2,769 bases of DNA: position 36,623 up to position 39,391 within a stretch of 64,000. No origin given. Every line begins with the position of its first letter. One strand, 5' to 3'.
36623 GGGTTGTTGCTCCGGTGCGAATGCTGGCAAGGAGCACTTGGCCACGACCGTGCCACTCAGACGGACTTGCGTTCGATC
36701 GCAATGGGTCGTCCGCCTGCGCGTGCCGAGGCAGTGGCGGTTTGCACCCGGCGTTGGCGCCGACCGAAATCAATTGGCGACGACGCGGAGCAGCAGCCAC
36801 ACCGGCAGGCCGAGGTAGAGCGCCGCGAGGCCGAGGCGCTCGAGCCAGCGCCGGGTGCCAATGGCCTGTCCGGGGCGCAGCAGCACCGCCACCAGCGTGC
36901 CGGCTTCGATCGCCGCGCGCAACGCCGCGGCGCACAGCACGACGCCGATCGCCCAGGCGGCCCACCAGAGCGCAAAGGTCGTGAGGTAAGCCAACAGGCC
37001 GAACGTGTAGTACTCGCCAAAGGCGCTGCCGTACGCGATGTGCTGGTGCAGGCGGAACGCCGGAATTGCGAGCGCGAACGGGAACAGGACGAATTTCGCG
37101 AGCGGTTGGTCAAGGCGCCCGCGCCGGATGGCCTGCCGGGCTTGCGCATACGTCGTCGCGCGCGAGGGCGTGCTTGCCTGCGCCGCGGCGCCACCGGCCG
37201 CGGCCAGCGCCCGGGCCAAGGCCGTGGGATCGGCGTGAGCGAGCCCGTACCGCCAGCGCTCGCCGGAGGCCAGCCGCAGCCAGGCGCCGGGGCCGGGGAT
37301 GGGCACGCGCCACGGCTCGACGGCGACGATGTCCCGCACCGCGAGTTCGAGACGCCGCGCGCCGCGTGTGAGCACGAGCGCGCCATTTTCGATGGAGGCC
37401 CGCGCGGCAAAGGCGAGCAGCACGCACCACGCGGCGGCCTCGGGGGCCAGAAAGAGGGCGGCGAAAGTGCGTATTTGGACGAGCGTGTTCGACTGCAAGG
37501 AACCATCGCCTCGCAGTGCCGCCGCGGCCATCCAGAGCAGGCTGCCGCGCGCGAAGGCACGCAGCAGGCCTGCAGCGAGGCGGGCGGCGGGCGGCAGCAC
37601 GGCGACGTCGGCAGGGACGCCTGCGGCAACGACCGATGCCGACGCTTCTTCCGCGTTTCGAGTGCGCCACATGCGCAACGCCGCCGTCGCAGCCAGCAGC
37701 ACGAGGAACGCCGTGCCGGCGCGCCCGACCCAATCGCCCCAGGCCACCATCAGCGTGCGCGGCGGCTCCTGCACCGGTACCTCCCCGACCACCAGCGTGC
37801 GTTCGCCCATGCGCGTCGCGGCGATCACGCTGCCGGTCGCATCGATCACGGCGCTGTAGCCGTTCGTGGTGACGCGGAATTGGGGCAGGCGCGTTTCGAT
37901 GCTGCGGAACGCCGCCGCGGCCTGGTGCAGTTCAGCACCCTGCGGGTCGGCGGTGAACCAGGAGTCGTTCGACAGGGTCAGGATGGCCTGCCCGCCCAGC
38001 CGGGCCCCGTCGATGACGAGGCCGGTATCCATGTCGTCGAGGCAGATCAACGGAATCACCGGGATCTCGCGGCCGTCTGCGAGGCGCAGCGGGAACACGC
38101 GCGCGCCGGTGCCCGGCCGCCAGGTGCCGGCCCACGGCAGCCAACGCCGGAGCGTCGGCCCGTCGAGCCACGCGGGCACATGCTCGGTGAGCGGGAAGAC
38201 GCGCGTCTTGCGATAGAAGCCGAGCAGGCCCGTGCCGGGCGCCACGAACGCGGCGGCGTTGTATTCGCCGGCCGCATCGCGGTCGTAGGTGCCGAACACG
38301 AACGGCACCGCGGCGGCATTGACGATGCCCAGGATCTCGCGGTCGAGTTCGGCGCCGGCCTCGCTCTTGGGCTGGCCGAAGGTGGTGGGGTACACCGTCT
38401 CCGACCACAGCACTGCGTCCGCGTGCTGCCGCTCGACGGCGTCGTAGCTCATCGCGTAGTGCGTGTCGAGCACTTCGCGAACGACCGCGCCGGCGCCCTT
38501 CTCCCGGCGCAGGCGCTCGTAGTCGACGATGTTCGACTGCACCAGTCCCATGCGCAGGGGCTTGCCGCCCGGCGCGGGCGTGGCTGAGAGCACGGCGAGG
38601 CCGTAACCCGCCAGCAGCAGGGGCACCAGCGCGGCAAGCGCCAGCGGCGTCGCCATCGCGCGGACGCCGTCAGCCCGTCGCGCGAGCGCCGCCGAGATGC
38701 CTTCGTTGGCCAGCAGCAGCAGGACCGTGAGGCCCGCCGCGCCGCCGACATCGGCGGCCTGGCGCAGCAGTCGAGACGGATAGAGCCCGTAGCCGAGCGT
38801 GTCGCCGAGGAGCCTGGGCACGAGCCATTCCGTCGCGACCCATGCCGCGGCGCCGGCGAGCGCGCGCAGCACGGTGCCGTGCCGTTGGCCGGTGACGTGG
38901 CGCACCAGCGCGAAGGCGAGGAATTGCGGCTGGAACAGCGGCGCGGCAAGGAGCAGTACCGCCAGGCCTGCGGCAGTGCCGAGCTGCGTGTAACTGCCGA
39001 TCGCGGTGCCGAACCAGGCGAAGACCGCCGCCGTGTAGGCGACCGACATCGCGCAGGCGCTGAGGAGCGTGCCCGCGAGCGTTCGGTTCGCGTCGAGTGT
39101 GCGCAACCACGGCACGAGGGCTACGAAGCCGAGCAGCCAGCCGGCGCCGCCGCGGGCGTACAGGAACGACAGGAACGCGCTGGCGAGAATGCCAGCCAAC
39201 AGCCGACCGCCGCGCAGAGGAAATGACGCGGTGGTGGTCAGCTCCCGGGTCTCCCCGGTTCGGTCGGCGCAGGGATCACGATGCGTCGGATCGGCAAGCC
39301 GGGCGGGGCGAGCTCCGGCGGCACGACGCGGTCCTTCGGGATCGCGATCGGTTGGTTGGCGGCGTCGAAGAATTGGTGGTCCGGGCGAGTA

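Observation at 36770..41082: Uncharacterised operon: secreted SGNH lipase, membrane-anchored periplasmic protein, and Lnt-like N-acyltransferase with an extra domain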

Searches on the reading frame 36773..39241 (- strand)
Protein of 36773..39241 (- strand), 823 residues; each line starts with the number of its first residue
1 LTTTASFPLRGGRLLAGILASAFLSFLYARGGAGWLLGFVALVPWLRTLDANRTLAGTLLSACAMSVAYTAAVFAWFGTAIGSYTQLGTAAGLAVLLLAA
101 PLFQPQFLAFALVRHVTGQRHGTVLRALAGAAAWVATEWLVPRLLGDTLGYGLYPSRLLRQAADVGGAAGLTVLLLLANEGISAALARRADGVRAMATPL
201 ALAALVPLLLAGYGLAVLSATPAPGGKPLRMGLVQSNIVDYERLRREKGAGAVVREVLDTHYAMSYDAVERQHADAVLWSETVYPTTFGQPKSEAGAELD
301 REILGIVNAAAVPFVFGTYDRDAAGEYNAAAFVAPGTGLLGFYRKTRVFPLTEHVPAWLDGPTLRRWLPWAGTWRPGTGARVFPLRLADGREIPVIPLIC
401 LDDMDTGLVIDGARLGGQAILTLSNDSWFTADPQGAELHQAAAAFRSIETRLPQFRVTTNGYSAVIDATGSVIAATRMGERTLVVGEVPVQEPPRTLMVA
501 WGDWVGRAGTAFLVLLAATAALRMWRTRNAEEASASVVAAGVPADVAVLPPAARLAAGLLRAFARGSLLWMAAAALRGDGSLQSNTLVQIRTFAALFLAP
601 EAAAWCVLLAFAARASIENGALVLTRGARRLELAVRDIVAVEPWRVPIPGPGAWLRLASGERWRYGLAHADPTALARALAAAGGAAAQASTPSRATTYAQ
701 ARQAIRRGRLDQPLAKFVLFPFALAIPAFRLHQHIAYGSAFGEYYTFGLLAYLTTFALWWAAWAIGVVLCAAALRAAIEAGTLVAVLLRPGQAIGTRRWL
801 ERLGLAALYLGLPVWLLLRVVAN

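Call 5: search_protein_families(library=pfam, proteins=[window:36773-39241:-], max_evalue=0.01)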
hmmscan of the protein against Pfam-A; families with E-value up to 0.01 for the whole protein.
seq(823 aa): 2 families
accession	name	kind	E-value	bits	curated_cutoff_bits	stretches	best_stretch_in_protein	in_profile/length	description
PF20154.4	LNT_N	-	7.3e-13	49.4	27.1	1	33-179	13-157/159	Apolipoprotein N-acyltransferase N-terminal domain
PF00795.27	CN_hydrolase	-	1.2e-10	41.6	23.2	1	261-490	21-248/256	Carbon-nitrogen hydrolase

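Call 6: search_protein_families(library=ncbifam, proteins=[window:36773-39241:-], max_evalue=0.01)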
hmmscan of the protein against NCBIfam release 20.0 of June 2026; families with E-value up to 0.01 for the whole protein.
seq(823 aa): 1 family
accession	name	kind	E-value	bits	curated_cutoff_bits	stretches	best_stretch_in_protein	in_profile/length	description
TIGR00546.1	lnt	equivalog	6.3e-55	186.9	132.9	1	69-471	5-394/395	apolipoprotein N-acyltransferase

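Call 7: find_homologous_proteins(query=window:36773-39241:-, max_evalue=1e-10)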
Query seq(823 aa) (823 aa): 2149 proteins with E <= 1e-10 among 8000 candidates; the best 120 are listed.
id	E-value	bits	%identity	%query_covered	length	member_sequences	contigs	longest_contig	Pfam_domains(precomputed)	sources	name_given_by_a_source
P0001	0.0e+0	1589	91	98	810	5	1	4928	PF20154.5,PF00795.28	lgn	-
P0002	0.0e+0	1553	89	98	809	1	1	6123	PF20154.5,PF00795.28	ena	-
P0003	0.0e+0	1546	89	98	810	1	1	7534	PF20154.5,PF00795.28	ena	-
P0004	0.0e+0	1505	86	99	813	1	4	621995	PF20154.5,PF00795.28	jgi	jgi:apolipoprotein N-acyltransferase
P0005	0.0e+0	1503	87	98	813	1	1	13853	PF20154.5,PF00795.28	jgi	jgi:apolipoprotein N-acyltransferase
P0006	0.0e+0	1503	86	98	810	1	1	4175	PF20154.5,PF00795.28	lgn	-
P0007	0.0e+0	1491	86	98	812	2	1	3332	PF20154.5,PF00795.28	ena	-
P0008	0.0e+0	1488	86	98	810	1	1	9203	PF20154.5,PF00795.28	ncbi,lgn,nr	ncbi:MAG TPA: apolipoprotein N-acyltransferase [Burkholderiaceae bacterium]|nr:apolipoprotein N-acyl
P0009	0.0e+0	1475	86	97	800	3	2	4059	PF20154.5,PF00795.28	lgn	-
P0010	0.0e+0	1470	85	97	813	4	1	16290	PF20154.5,PF00795.28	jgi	jgi:apolipoprotein N-acyltransferase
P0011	0.0e+0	1464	83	98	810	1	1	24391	PF20154.5,PF00795.28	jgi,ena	-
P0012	0.0e+0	1462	84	98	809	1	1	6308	PF20154.5,PF00795.28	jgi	-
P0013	0.0e+0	1462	83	98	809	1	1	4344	PF20154.5,PF00795.28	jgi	-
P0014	0.0e+0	1455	86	95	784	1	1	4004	PF20154.5,PF00795.28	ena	-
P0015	0.0e+0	1454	86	95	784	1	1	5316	PF20154.5,PF00795.28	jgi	jgi:apolipoprotein N-acyltransferase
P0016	0.0e+0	1444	82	98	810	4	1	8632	PF20154.5,PF00795.28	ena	-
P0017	0.0e+0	1444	82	98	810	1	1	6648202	PF20154.5,PF00795.28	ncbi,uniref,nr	ncbi:apolipoprotein N-acyltransferase [Piscinibacter sp. XHJ-5]|uniref:apolipoprotein N-acyltransfer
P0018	0.0e+0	1442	83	98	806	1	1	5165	PF20154.5,PF00795.28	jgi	-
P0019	0.0e+0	1436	83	97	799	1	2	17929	PF20154.5,PF00795.28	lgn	-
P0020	0.0e+0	1430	83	96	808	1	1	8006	PF20154.5,PF00795.28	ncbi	ncbi:MAG: apolipoprotein N-acyltransferase [Betaproteobacteria bacterium]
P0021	0.0e+0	1427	84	97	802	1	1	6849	PF20154.5,PF00795.28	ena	-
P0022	0.0e+0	1426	82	99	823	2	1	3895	PF20154.5,PF00795.28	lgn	-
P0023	0.0e+0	1425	81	99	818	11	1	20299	PF20154.5,PF00795.28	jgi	jgi:apolipoprotein N-acyltransferase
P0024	0.0e+0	1424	83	98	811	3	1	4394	PF20154.5,PF00795.28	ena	-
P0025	0.0e+0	1418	84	95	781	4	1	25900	PF20154.5,PF00795.28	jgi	jgi:apolipoprotein N-acyltransferase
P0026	0.0e+0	1417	81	98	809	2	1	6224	PF20154.5,PF00795.28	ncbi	ncbi:MAG: apolipoprotein N-acyltransferase [Caldimonas sp.]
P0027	0.0e+0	1417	82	98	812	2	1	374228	PF20154.5,PF00795.28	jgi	jgi:apolipoprotein N-acyltransferase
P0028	0.0e+0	1401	82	99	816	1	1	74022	PF20154.5,PF00795.28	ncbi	-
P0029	0.0e+0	1400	81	98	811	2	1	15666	PF20154.5,PF00795.28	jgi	jgi:apolipoprotein N-acyltransferase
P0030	0.0e+0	1400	82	97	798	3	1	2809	PF20154.5,PF00795.28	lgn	-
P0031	0.0e+0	1400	82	98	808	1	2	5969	PF20154.5,PF00795.28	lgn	-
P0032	0.0e+0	1400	81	98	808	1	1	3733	PF20154.5,PF00795.28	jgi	jgi:apolipoprotein N-acyltransferase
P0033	0.0e+0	1386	78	100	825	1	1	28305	PF20154.5,PF00795.28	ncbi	-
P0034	0.0e+0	1381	78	100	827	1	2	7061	PF20154.5,PF00795.28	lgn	-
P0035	0.0e+0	1377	81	98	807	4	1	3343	PF20154.5,PF00795.28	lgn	-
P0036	0.0e+0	1376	80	98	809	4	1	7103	PF20154.5,PF00795.28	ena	-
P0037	0.0e+0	1376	79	98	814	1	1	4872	PF20154.5,PF00795.28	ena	-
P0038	0.0e+0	1372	79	98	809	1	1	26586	PF20154.5,PF00795.28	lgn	-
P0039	0.0e+0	1371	78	100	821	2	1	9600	PF20154.5,PF00795.28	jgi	-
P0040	0.0e+0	1369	81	93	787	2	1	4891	PF20154.5,PF00795.28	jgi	jgi:apolipoprotein N-acyltransferase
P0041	0.0e+0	1362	83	92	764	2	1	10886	PF20154.5,PF00795.28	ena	-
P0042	0.0e+0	1361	83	92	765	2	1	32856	PF20154.5,PF00795.28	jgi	jgi:apolipoprotein N-acyltransferase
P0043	0.0e+0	1359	77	99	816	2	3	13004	PF20154.5,PF00795.28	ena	-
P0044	0.0e+0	1357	78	98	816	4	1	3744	PF20154.5,PF00795.28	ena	-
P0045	0.0e+0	1357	82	95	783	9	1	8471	PF20154.5,PF00795.28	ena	-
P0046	0.0e+0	1355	79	96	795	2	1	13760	PF20154.5,PF00795.28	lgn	-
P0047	0.0e+0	1354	76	99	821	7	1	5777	PF20154.5,PF00795.28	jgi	jgi:apolipoprotein N-acyltransferase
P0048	0.0e+0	1352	77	98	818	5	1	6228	PF20154.5,PF00795.28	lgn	-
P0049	0.0e+0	1349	76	98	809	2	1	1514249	PF20154.5,PF00795.28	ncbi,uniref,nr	ncbi:apolipoprotein N-acyltransferase [Albitalea terrae]|uniref:Apolipoprotein N-acyltransferase n=2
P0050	0.0e+0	1349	77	99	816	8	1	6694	PF20154.5,PF00795.28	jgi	-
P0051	0.0e+0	1347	77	100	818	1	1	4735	PF20154.5,PF00795.28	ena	-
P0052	0.0e+0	1347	77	98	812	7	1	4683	PF20154.5,PF00795.28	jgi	-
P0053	0.0e+0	1346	78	99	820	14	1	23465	PF20154.5,PF00795.28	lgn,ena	-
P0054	0.0e+0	1344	80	95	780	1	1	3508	PF20154.5,PF00795.28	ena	-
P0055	0.0e+0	1343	77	98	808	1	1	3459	PF20154.5,PF00795.28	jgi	jgi:apolipoprotein N-acyltransferase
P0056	0.0e+0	1343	77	99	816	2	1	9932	PF20154.5,PF00795.28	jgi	-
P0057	0.0e+0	1341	78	98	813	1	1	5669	PF20154.5,PF00795.28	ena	-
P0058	0.0e+0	1339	77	99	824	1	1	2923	PF20154.5,PF00795.28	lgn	-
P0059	0.0e+0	1336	77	99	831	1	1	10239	PF20154.5,PF00795.28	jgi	jgi:apolipoprotein N-acyltransferase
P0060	0.0e+0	1336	77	98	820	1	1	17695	PF20154.5,PF00795.28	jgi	jgi:apolipoprotein N-acyltransferase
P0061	0.0e+0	1334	78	96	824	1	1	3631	PF20154.5,PF00795.28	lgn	-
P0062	0.0e+0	1334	82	92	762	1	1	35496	PF20154.5,PF00795.28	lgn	-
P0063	0.0e+0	1334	77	98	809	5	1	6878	PF20154.5,PF00795.28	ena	-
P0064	0.0e+0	1332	79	96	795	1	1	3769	PF20154.5,PF00795.28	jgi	jgi:apolipoprotein N-acyltransferase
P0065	0.0e+0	1327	80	94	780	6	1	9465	PF20154.5,PF00795.28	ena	-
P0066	0.0e+0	1325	77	97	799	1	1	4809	PF20154.5,PF00795.28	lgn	-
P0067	0.0e+0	1325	77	96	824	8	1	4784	PF20154.5,PF00795.28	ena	-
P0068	0.0e+0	1324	79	97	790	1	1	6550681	PF20154.5,PF00795.28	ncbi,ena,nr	nr:apolipoprotein N-acyltransferase [uncultured Roseateles sp.]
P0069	0.0e+0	1324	76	100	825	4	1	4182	PF20154.5,PF00795.28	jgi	jgi:apolipoprotein N-acyltransferase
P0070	0.0e+0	1323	77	99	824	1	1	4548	PF20154.5,PF00795.28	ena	-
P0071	0.0e+0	1323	78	98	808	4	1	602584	PF20154.5,PF00795.28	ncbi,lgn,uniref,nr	ncbi:apolipoprotein N-acyltransferase [Roseateles toxinivorans]|uniref:Apolipoprotein N-acyltransfer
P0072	0.0e+0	1323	78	96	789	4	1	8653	PF20154.5,PF00795.28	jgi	-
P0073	0.0e+0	1322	75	98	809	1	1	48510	PF20154.5,PF00795.28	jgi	jgi:apolipoprotein N-acyltransferase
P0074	0.0e+0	1321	78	98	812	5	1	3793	PF20154.5,PF00795.28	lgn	-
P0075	0.0e+0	1320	77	98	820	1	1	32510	PF20154.5,PF00795.28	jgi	jgi:apolipoprotein N-acyltransferase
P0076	0.0e+0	1319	78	98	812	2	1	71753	PF20154.5,PF00795.28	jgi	jgi:apolipoprotein N-acyltransferase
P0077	0.0e+0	1318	77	98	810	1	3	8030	PF20154.5,PF00795.28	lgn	-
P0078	0.0e+0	1318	76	99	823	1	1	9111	PF20154.5,PF00795.28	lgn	-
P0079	0.0e+0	1316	77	98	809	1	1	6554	PF20154.5,PF00795.28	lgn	-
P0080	0.0e+0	1315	74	99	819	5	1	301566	PF20154.5,PF00795.28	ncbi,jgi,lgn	jgi:apolipoprotein N-acyltransferase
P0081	0.0e+0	1314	76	96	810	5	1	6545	PF20154.5,PF00795.28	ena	-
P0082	0.0e+0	1314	77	98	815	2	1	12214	PF20154.5,PF00795.28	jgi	jgi:apolipoprotein N-acyltransferase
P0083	0.0e+0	1313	77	98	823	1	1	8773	PF20154.5,PF00795.28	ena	-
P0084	0.0e+0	1312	80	93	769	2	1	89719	PF20154.5,PF00795.28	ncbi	-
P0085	0.0e+0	1311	77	99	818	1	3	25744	PF20154.5,PF00795.28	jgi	jgi:apolipoprotein N-acyltransferase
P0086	0.0e+0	1311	76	98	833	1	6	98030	PF20154.5,PF00795.28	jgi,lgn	jgi:apolipoprotein N-acyltransferase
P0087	0.0e+0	1310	77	95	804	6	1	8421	PF20154.5,PF00795.28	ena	-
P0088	0.0e+0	1309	78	98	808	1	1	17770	PF20154.5,PF00795.28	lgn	-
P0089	0.0e+0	1308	77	98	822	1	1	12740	PF20154.5,PF00795.28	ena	-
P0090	0.0e+0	1308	76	99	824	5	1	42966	PF20154.5,PF00795.28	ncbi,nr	ncbi:MAG: apolipoprotein N-acyltransferase [Rhodoferax sp.]|nr:apolipoprotein N-acyltransferase [Rho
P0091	0.0e+0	1308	77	97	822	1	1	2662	PF20154.5,PF00795.28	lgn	-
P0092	0.0e+0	1308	77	96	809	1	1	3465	PF20154.5,PF00795.28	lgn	-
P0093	0.0e+0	1307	75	99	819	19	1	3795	PF20154.5,PF00795.28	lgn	-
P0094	0.0e+0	1307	75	98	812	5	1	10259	PF20154.5,PF00795.28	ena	-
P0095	0.0e+0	1304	76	98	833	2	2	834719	PF20154.5,PF00795.28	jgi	jgi:apolipoprotein N-acyltransferase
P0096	0.0e+0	1304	76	98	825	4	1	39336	PF20154.5,PF00795.28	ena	-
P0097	0.0e+0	1304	76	98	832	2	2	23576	PF20154.5,PF00795.28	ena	-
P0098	0.0e+0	1304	77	98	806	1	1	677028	PF20154.5,PF00795.28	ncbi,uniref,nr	ncbi:apolipoprotein N-acyltransferase [Ideonella sp. BN130291]|uniref:apolipoprotein N-acyltransfera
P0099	0.0e+0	1303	76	96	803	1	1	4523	PF20154.5,PF00795.28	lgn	-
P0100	0.0e+0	1302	75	98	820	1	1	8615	PF20154.5,PF00795.28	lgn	-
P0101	0.0e+0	1302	74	99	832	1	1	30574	PF20154.5,PF00795.28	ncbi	-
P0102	0.0e+0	1301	76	96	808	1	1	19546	PF20154.5,PF00795.28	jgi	jgi:apolipoprotein N-acyltransferase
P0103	0.0e+0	1300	77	98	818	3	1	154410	PF20154.5,PF00795.28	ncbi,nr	ncbi:MAG: apolipoprotein N-acyltransferase [Burkholderiaceae bacterium]|nr:apolipoprotein N-acyltran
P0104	0.0e+0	1300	77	98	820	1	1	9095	PF20154.5,PF00795.28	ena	-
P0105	0.0e+0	1300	76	97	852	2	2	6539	PF20154.5,PF00795.28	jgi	jgi:apolipoprotein N-acyltransferase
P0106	0.0e+0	1300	78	95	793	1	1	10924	PF20154.5,PF00795.28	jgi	jgi:apolipoprotein N-acyltransferase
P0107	0.0e+0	1298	76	98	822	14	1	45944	PF20154.5,PF00795.28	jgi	-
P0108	0.0e+0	1298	79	95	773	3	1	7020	PF20154.5,PF00795.28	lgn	-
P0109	0.0e+0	1298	76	99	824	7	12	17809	PF20154.5,PF00795.28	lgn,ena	-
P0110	0.0e+0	1297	76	96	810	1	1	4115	PF20154.5,PF00795.28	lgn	-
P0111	0.0e+0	1297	76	96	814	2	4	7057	PF20154.5,PF00795.28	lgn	-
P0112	0.0e+0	1297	76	98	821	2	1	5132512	PF20154.5,PF00795.28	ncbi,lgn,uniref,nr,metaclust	ncbi:apolipoprotein N-acyltransferase [Noviherbaspirillum autotrophicum]|uniref:Apolipoprotein N-acy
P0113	0.0e+0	1296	77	96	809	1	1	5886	PF20154.5,PF00795.28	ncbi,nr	ncbi:MAG TPA: apolipoprotein N-acyltransferase [Burkholderiaceae bacterium]|nr:apolipoprotein N-acyl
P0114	0.0e+0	1295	75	98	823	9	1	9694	PF20154.5,PF00795.28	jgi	-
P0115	0.0e+0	1295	76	98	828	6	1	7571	PF20154.5,PF00795.28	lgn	-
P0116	0.0e+0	1293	75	98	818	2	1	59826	PF20154.5,PF00795.28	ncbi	-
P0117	0.0e+0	1293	73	98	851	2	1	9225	PF20154.5,PF00795.28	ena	-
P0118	0.0e+0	1292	76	97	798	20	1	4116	PF20154.5,PF00795.28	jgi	-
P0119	0.0e+0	1292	74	98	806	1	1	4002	PF20154.5,PF00795.28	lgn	-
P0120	0.0e+0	1292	76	97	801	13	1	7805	PF20154.5,PF00795.28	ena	-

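Call 8: find_encoding_contigs(protein=P0017, flank=10000, max_places=2)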
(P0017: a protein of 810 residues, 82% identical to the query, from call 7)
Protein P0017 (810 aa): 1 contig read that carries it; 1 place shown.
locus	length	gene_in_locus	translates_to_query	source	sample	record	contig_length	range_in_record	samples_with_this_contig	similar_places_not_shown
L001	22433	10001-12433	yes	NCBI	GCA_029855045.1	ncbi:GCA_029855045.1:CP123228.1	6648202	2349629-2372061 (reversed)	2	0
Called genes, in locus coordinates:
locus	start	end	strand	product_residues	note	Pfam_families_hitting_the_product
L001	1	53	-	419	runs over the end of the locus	PF06808:DctM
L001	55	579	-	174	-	PF04290:DctQ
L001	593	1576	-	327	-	PF03480:DctP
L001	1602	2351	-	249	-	PF00106:adh_short, PF08659:KR, PF13561:adh_short_C2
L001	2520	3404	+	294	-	PF00126:HTH_1, PF03466:LysR_substrate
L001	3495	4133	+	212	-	PF01810:LysE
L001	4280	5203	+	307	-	-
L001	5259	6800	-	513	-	PF03150:CCP_MauG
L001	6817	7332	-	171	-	-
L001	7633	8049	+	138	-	PF04828:GFA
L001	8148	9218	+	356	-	-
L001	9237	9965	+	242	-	-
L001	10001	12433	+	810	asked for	PF20154:LNT_N, PF00795:CN_hydrolase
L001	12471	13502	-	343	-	PF02678:Pirin, PF05726:Pirin_C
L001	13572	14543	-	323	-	PF00478:IMPDH (faint), PF03060:NMO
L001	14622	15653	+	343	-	PF00126:HTH_1, PF03466:LysR_substrate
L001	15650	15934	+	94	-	-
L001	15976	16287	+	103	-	PF09650:PHA_gran_rgn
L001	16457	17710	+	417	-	PF03150:CCP_MauG (faint)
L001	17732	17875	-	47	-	PF00582:Usp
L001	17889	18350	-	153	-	PF00583:Acetyltransf_1, PF13673:Acetyltransf_10 (weak), PF13508:Acetyltransf_7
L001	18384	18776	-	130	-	PF13577:SnoaL_4, PF13474:SnoaL_3, PF14534:DUF4440, PF12680:SnoaL_2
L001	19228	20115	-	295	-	PF02129:Peptidase_S15, PF00561:Abhydrolase_1, PF12146:Hydrolase_4, PF12697:Abhydrolase_6, PF00326:Peptidase_S9 (weak)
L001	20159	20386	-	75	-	-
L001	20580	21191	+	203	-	PF13302:Acetyltransf_3, PF00583:Acetyltransf_1, PF13508:Acetyltransf_7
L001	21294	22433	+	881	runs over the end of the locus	PF00486:Trans_reg_C, PF25872:HTH_77, PF13374:TPR_10 (faint), PF13424:TPR_12 (weak)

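Call 9: find_encoding_contigs(protein=P0112, flank=10000, max_places=2)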
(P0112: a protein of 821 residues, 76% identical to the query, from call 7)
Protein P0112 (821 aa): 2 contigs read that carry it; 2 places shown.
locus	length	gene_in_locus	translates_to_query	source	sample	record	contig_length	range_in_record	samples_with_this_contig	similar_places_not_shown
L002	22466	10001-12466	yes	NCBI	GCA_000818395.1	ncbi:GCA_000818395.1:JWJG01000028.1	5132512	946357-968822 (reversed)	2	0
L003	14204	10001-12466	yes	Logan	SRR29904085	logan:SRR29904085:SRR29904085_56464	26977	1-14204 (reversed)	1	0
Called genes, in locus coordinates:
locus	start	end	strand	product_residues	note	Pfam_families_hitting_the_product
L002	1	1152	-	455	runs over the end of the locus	PF13439:Glyco_transf_4 (faint), PF00534:Glycos_transf_1, PF13692:Glyco_trans_1_4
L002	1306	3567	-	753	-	PF02706:Wzz, PF23607:WZC_N, PF13807:GNVR, PF01656:CbiA, PF02374:ArsA_ATPase (faint), PF13614:AAA_31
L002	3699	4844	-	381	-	PF00953:Glycos_transf_4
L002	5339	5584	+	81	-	-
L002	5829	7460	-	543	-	PF00732:GMC_oxred_N, PF00890:FAD_binding_2 (faint), PF05834:Lycopene_cycl (faint), PF05199:GMC_oxred_C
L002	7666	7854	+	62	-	-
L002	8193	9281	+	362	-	-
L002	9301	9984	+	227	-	-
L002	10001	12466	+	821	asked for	PF20154:LNT_N, PF00795:CN_hydrolase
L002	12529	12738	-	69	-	-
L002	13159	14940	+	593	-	PF13522:GATase_6, PF13537:GATase_7, PF00733:Asn_synthase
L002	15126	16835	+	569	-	PF00583:Acetyltransf_1, PF13508:Acetyltransf_7, PF08445:FR47 (weak), PF02655:ATP-grasp_3 (faint), PF08443:RimK (weak), PF07478:Dala_Dala_lig_C (faint)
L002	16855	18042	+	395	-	PF05343:Peptidase_M42, PF01546:Peptidase_M20 (weak)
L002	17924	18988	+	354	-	PF01488:Shikimate_DH (faint), PF02826:2-Hacid_dh_C (weak), PF13241:NAD_binding_7 (faint), PF02558:ApbA (weak), PF03446:NAD_binding_2, PF03807:F420_oxidored, PF14833:NAD_binding_11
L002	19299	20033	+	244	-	PF13545:HTH_Crp_2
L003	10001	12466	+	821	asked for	PF20154:LNT_N, PF00795:CN_hydrolase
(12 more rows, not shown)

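Call 13: find_encoding_contigs(protein=window:36773-39199:-, flank=10000, max_places=3)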
Protein seq(809 aa) (809 aa): no gene with exactly this product is on record in the collection.

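Call 14: find_encoding_contigs(protein=P0001, flank=5000, max_places=2)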
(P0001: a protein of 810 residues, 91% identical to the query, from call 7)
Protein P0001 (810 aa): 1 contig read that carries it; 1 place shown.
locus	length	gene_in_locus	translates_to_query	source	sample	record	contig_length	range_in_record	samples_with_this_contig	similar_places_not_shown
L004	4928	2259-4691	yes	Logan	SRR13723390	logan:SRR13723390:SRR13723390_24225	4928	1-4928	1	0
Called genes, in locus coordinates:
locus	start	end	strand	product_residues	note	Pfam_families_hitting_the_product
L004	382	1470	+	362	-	PF13472:Lipase_GDSL_2 (faint)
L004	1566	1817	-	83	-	-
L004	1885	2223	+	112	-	-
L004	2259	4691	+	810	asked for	PF20154:LNT_N, PF00795:CN_hydrolase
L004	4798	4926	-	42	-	?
